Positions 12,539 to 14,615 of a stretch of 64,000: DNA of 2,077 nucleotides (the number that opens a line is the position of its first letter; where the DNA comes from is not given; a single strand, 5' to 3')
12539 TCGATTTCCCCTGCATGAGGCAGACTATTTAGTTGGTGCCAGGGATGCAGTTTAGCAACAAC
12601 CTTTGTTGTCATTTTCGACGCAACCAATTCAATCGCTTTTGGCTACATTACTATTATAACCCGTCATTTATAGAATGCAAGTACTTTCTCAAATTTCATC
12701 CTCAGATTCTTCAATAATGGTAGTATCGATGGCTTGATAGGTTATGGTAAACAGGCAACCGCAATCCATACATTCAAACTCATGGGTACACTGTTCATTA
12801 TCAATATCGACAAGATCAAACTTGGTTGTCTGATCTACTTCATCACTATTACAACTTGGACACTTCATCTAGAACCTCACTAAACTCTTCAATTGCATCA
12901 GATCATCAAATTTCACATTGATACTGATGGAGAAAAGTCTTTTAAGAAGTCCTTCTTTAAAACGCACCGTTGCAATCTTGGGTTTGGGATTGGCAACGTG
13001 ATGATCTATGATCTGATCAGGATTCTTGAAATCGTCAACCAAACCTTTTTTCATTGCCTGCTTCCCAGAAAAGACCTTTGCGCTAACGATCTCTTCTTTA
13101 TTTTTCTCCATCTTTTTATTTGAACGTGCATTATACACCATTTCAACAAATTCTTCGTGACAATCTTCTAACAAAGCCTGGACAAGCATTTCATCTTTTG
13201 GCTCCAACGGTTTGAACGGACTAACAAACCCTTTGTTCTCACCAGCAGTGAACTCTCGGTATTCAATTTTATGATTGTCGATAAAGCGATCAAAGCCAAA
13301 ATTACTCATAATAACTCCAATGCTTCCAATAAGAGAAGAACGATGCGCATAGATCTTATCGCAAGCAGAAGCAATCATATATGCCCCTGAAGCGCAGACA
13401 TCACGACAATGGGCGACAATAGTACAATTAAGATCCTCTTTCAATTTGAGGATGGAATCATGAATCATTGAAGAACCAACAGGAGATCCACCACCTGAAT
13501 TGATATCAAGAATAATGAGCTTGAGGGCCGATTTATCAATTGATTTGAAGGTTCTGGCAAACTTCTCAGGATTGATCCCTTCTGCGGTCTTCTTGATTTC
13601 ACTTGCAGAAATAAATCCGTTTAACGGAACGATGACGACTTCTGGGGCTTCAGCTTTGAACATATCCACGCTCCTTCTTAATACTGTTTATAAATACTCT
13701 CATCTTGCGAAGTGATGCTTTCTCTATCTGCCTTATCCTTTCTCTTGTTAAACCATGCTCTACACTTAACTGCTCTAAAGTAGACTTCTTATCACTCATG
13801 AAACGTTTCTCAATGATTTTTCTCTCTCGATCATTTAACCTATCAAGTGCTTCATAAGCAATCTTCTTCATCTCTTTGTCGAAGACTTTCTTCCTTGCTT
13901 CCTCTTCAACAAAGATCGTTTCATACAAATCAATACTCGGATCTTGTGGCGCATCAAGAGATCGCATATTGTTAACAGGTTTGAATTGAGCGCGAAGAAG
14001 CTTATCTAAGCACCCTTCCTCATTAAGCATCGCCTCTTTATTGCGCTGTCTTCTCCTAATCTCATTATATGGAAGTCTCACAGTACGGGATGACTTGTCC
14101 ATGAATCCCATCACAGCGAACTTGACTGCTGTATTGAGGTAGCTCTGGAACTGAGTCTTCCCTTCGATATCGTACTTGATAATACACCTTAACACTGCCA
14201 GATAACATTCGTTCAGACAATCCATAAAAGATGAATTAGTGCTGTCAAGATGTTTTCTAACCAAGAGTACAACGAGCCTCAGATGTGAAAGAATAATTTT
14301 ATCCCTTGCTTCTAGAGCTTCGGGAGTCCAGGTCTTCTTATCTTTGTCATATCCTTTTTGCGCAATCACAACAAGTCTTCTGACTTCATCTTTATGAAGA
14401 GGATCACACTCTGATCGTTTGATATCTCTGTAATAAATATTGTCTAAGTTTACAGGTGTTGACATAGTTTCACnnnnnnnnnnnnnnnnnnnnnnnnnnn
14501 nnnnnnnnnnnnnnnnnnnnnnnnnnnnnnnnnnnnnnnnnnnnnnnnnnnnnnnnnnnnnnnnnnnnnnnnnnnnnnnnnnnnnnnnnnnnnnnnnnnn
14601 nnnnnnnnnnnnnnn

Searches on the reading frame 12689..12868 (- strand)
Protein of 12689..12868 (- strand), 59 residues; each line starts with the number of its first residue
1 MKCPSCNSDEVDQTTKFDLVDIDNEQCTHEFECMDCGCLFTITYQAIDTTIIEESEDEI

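Call 3: search_protein_families(library=pfam, proteins=[window:12689-12868:-], max_evalue=0.01)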
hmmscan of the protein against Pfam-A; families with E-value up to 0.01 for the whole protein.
window:12689-12868:- (59 aa): 0 families

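Call 4: search_protein_families(library=phrogs, proteins=[window:12689-12868:-], max_evalue=0.01)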
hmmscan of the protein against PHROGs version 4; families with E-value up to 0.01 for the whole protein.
window:12689-12868:- (59 aa): 2 families
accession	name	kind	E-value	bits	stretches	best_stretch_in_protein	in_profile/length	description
phrog_17221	-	unknown function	0.00057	20.8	1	2-41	16-49/51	-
phrog_10675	-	unknown function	0.00079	20.6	1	1-55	6-57/98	-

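Call 87: search_protein_families(library=padloc, proteins=[window:12689-12868:-], max_evalue=0.001)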
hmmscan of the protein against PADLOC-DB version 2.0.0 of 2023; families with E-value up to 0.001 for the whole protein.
window:12689-12868:- (59 aa): 0 families

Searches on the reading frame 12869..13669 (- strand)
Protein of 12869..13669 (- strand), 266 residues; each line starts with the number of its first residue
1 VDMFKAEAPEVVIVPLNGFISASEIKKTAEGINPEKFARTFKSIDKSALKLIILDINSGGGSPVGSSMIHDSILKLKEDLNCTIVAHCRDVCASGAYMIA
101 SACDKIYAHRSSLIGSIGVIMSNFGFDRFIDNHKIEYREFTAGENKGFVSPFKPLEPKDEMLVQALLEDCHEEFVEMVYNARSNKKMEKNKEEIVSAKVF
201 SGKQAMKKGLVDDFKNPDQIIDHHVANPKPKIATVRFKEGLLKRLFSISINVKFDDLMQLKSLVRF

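Call 3: search_protein_families(library=pfam, proteins=[window:12869-13669:-], max_evalue=0.01)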
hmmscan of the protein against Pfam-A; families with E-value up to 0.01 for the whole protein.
window:12869-13669:- (266 aa): 3 families
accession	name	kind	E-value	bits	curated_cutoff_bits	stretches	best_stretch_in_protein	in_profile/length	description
PF01343.23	Peptidase_S49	-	4.6e-31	108.3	24.9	1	84-222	9-145/154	Peptidase family S49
PF25145.1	NfeD1b_N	-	3e-05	24.1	40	1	36-122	18-100/189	NfeD1b, N-terminal domain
PF00574.28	CLP_protease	-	0.00019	21.8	20.2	0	50-105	47-98/182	Clp protease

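Call 4: search_protein_families(library=phrogs, proteins=[window:12869-13669:-], max_evalue=0.01)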
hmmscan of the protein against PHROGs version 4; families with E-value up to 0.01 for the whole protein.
window:12869-13669:- (266 aa): 9 families
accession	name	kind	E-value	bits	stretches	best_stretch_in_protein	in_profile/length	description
phrog_53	-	head and packaging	6.1e-36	125.7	1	45-229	113-293/583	head maturation protease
phrog_33023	-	unknown function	4.2e-20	73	1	51-224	113-284/507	-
phrog_94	-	head and packaging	2.4e-07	31.6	1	5-112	74-176/622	head maturation protease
phrog_1684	-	head and packaging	1.1e-05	26.1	0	30-111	56-130/284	head maturation protease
phrog_2976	-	head and packaging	7.5e-05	23.6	1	24-112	28-110/394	head maturation protease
phrog_133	-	head and packaging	0.00011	21.9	1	22-112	30-107/668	head maturation protease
phrog_4759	-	unknown function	0.00061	20.6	1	47-126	121-198/209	-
phrog_3348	-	unknown function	0.0013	19.1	0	31-107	50-121/386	-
phrog_1827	-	other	0.0016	18.8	1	51-112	54-111/202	ATP-dependent protease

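Call 23: search_protein_families(library=ncbifam, proteins=[window:12869-13669:-], max_evalue=0.01)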
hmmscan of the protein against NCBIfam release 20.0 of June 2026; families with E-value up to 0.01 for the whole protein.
window:12869-13669:- (266 aa): 8 families
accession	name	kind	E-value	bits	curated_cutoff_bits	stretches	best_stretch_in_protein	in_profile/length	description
TIGR00706.1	SppA_dom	equivalog_domain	3.3e-40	138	155.45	1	21-222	3-201/208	signal peptide peptidase SppA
TIGR00705.1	SppA_67K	equivalog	2.7e-28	98.7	311.45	1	8-222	310-519/590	signal peptide peptidase SppA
NF008745.0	PRK11778.1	equivalog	6.6e-25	88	259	1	8-245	96-321/345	protease SohB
NF008195.0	PRK10949.1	equivalog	7.6e-17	60.7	746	1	46-222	362-534/618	signal peptide peptidase SppA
NF045542.1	Clp_rel_HeadMat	equivalog_domain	3.5e-10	40.1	120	1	24-113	8-94/165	head maturation protease, ClpP-related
NF045540.1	scaf_prot_MCP1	exception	3.1e-06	26.2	475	1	31-113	14-90/652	ClpP-like prohead protease/major capsid protein fusion protein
NF009205.0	PRK12553.1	subfamily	0.0011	18.6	228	0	51-105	69-119/211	ATP-dependent Clp protease proteolytic subunit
NF009203.0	PRK12551.1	equivalog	0.0066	16.2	359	0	50-121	56-121/196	ATP-dependent Clp protease proteolytic subunit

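Call 30: find_related_loci(query=window:12869-13669:-, collection=viral_contigs, flank=10000)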
Query window:12869-13669:- (266 aa) in viral_contigs; peptide patterns used: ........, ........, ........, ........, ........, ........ (x = any residue, [..] = any of these).
10 stretches matched a pattern, but none encodes a relative of the query by tblastn (E <= 1e-3).

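Call 70: search_solved_structures(query=window:12869-13669:-, max_evalue=0.01, show_alignments=2)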
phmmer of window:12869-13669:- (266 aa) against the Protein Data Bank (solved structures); distinct sequences matched with E-value up to 0.01: 3.
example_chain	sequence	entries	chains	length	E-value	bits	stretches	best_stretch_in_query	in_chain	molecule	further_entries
3rst_A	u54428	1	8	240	1.3e-25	93.7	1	28-220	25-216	Signal peptide peptidase sppA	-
4kwb_A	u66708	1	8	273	1.5e-25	93.5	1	27-221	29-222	Signal peptide peptidase SppA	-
3bez_A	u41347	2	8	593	5.1e-16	62.3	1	48-220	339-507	Protease 4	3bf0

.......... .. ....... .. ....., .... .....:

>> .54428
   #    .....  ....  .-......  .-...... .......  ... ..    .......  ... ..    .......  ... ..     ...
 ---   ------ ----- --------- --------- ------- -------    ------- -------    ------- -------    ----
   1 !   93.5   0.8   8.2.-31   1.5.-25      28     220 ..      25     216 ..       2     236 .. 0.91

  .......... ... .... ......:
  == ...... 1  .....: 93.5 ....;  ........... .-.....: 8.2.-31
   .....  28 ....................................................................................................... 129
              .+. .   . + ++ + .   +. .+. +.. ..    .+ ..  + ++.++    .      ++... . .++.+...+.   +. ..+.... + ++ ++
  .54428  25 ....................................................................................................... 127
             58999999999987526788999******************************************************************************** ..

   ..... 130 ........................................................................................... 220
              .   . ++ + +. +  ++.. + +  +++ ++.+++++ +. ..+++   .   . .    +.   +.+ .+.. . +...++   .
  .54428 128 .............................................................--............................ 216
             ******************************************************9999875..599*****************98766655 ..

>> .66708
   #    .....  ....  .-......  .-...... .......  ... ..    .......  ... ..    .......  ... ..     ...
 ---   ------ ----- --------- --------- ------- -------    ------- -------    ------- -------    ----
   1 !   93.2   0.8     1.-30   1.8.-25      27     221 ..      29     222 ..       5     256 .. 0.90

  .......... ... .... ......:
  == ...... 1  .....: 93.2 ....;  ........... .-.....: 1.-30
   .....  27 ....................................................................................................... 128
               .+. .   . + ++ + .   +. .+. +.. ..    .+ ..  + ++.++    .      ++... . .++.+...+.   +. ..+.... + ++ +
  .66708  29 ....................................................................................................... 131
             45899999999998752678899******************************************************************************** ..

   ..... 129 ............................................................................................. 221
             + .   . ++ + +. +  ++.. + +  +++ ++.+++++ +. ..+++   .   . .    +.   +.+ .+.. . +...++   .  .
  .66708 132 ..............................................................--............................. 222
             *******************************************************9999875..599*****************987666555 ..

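Call 87: search_protein_families(library=padloc, proteins=[window:12869-13669:-], max_evalue=0.001)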
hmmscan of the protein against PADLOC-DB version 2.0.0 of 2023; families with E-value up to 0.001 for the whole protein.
window:12869-13669:- (266 aa): 0 families

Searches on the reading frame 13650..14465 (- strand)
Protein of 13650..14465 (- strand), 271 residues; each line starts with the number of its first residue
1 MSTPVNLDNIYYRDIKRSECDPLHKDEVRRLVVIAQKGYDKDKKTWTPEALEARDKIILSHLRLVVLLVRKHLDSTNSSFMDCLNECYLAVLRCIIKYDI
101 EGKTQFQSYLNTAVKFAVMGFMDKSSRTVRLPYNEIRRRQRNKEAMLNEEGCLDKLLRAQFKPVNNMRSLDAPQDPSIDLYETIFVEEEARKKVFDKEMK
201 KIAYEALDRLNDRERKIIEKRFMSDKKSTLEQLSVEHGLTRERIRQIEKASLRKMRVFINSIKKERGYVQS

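Call 3: search_protein_families(library=pfam, proteins=[window:13650-14465:-], max_evalue=0.01)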
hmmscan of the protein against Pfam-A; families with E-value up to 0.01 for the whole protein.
window:13650-14465:- (271 aa): 2 families
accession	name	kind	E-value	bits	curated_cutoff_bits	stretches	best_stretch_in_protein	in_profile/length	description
PF04545.22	Sigma70_r4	-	4e-14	52.3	24.1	1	206-256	1-49/50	Sigma-70, region 4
PF04542.20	Sigma70_r2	-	9.8e-05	22.5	24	1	58-119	2-62/71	Sigma-70 region 2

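Call 4: search_protein_families(library=phrogs, proteins=[window:13650-14465:-], max_evalue=0.01)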
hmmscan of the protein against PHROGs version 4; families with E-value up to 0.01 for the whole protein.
window:13650-14465:- (271 aa): 3 families
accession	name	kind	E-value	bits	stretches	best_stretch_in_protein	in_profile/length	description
phrog_351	-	transcription regulation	1.5e-31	110.8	1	24-269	486-736/928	RNA polymerase sigma factor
phrog_1740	-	transcription regulation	0.00015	21.4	1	82-260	85-217/567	RNA polymerase sigma factor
phrog_248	-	transcription regulation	0.0017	19.5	1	190-252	70-130/161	transcriptional activator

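Call 23: search_protein_families(library=ncbifam, proteins=[window:13650-14465:-], max_evalue=0.01)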
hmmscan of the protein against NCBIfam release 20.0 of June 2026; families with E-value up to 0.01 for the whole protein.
window:13650-14465:- (271 aa): 40 families (the best 25 are shown)
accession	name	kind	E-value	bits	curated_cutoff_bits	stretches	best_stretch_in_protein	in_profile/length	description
TIGR02394.1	rpoS_proteo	equivalog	2.6e-23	82.9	378.7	1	51-261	45-276/285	RNA polymerase sigma factor RpoS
NF004207.0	PRK05657.1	equivalog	3e-22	79.4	394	1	51-261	88-319/329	RNA polymerase sigma factor RpoS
TIGR02392.1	rpoH_proteo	equivalog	6.1e-21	75.3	323.1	2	188-260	197-269/270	RNA polymerase sigma factor RpoH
NF005143.0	PRK06596.1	subfamily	5.5e-20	72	241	2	191-260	212-282/285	RNA polymerase factor sigma-32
TIGR02393.1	RpoD_Cterm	equivalog_domain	2.2e-19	70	354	1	53-257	1-226/238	RNA polymerase sigma factor RpoD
NF005693.0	PRK07500.1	equivalog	8.6e-19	67.7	315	1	188-265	205-283/289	RNA polymerase factor sigma-32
NF004562.0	PRK05901.1-4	equivalog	2.4e-18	66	779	2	199-262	482-547/571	RNA polymerase sigma factor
TIGR02997.1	Sig70-cyanoRpoD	subfamily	9.1e-18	64.5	384.5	1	42-256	64-298/298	RNA polymerase sigma factor, RpoD/SigA family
NF005643.0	PRK07406.1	equivalog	1.2e-17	64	500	2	51-136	159-246/397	RNA polymerase sigma factor RpoD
NF005920.0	PRK07921.1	subfamily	1.4e-17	63.8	464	1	41-257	79-316/328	RNA polymerase sigma factor SigB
TIGR02937.1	sigma70-ECF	superfamily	1.9e-17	63.4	42.9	1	52-257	1-163/165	sigma-70 family RNA polymerase sigma factor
NF041931.2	MzaA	equivalog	1.7e-16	60.2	800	1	50-256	473-702/726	MZA anti-phage system associated sigma-70 family RNA polymerase sigma factor MzaA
NF006666.0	PRK09210.1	equivalog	1.3e-14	54.3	572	1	50-261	130-362/370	RNA polymerase sigma factor RpoD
NF004208.0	PRK05658.1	equivalog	3.6e-13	49.4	555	1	192-257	551-618/631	RNA polymerase sigma factor RpoD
NF004561.0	PRK05901.1-3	equivalog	4.5e-13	49.2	582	2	205-256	471-524/537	RNA polymerase sigma factor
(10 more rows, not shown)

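Call 45: find_homologous_proteins(query=window:13650-14465:-, max_evalue=0.00001)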
Query window:13650-14465:- (271 aa): 3281 proteins with E <= 0.00001 among 4515 candidates; the best 120 are listed.
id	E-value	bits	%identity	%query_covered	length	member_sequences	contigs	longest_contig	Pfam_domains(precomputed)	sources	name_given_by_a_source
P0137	2.7e-172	589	100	100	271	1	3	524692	PF04545.23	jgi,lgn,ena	-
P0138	1.7e-16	79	32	80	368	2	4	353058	PF04545.23,PF00140.26,PF04542.21,PF08281.19,PF04539.23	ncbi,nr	ncbi:MAG: RNA polymerase sigma factor RpoD [Thermomicrobiales bacterium]|nr:RNA polymerase sigma fac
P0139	2.5e-16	78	32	81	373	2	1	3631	PF04545.23,PF00140.26,PF04542.21,PF04539.23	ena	-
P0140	1.8e-15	75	31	80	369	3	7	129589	PF04545.23,PF00140.26,PF04542.21,PF04539.23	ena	-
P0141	1.2e-14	73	30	94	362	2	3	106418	PF04545.23,PF00140.26,PF03979.20,PF04542.21,PF04539.23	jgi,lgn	jgi:RNA polymerase primary sigma factor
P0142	3.5e-14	71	31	76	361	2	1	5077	PF04545.23,PF00140.26,PF03979.20,PF04542.21,PF04539.23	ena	-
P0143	5.7e-14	71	28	70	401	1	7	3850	PF04545.23,PF00140.26,PF04542.21,PF04539.23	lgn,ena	-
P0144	5.8e-14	70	28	70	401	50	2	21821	PF04545.23,PF00140.26,PF04542.21,PF04539.23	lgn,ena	-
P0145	7.6e-14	70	29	94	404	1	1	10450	PF04545.23,PF00140.26,PF04542.21,PF04539.23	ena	-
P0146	8.0e-14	70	30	75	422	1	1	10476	PF04545.23,PF00140.26,PF04542.21,PF04539.23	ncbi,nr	ncbi:MAG: RNA polymerase sigma factor RpoD [Eggerthellaceae bacterium]|nr:RNA polymerase sigma facto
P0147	1.0e-13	70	29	100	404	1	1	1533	PF04545.23,PF00140.26,PF04542.21,PF04539.23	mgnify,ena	mgnify:CR=1 FL=1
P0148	1.5e-13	69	29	77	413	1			PF04545.23,PF00140.26,PF03979.20,PF04542.21,PF04539.23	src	-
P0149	2.5e-13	68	28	92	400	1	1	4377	PF04545.23,PF00140.26,PF04542.21,PF04539.23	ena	-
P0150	2.5e-13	68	30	76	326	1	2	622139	PF04545.23,PF00140.26,PF04542.21,PF04539.23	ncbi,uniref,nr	ncbi:sigma-70 family RNA polymerase sigma factor [Microbispora sp. NBRC 16548]|uniref:sigma-70 famil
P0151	2.7e-13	68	28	92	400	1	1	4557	PF04545.23,PF00140.26,PF04542.21,PF04539.23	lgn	-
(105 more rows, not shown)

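Call 73: search_protein_representatives(protein=window:13650-14465:-)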
Query: 271 residues. Proteins with E-value up to 0.001 (for the whole library): 26361; up to 1e-10: 1659; up to 1e-30: 8. The best 150 are listed.
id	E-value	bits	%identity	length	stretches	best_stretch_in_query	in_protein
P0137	8.5e-173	589.0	100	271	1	1-271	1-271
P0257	9.8e-46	172.9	35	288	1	11-268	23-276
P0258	2.6e-44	168.2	34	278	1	5-265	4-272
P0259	4.0e-43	164.3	38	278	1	6-261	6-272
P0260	3.0e-40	154.9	34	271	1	7-258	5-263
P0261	4.1e-36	141.3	34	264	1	9-258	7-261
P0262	5.7e-33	131.1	34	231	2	11-151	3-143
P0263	8.2e-33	130.5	35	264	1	9-260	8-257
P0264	2.8e-28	115.7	35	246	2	17-137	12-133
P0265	3.3e-26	108.9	35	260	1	5-257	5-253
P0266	3.4e-18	82.6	31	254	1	50-257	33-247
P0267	2.0e-17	80.1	34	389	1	48-268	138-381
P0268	2.2e-17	80.0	34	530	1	11-262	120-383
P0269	2.7e-17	79.7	33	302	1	35-256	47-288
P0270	3.9e-17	79.2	34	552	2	49-251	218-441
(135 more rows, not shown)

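Call 75: find_encoding_contigs(protein=P0264, flank=10000, max_places=2)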
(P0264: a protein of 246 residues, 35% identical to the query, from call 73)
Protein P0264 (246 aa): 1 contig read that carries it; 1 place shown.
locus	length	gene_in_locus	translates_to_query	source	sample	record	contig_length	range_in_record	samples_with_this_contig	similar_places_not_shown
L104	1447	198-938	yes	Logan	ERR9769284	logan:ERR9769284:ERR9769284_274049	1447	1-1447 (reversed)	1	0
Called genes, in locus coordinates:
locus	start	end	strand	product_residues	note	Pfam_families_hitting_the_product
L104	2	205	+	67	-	?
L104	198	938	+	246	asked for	PF04545:Sigma70_r4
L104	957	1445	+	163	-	?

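Call 87: search_protein_families(library=padloc, proteins=[window:13650-14465:-], max_evalue=0.001)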
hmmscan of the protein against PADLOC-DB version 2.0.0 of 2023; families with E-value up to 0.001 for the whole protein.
window:13650-14465:- (271 aa): 1 family
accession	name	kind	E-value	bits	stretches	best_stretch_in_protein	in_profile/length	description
PDLC02203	MzaA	-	9.5e-13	45.2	2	196-262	594-662/683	-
